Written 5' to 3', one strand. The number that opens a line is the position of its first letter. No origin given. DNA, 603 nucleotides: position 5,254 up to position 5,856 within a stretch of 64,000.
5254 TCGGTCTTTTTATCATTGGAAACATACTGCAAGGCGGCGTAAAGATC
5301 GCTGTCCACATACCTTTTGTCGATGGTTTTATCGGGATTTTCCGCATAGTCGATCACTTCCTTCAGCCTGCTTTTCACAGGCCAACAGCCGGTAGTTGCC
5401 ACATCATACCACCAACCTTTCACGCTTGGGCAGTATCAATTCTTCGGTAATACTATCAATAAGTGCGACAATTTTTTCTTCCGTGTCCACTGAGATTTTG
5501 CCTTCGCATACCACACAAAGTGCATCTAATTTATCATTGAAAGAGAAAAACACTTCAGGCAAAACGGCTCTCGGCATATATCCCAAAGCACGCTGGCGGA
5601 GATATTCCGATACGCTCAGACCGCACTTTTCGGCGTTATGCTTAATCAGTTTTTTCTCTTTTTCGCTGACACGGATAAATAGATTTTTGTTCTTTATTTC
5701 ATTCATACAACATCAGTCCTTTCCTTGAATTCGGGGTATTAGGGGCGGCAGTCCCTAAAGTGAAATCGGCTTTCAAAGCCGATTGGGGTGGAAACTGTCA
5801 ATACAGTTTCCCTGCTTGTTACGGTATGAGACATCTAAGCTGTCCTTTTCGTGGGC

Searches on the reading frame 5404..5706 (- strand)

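Call 93: search_protein_families(library=pfam, proteins=[window:5404-5706:-], max_evalue=0.001)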
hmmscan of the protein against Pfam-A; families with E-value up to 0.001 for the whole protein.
window:5404-5706:- (100 aa): 2 families
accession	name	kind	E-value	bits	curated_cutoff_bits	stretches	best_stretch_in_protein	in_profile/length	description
PF21983.2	NikA-like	-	4.1e-16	59.3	27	1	5-52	3-50/72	Mobilization protein NikA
PF19807.5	DUF6290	-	0.00023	21.7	27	1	11-40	6-35/72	Family of unknown function (DUF6290)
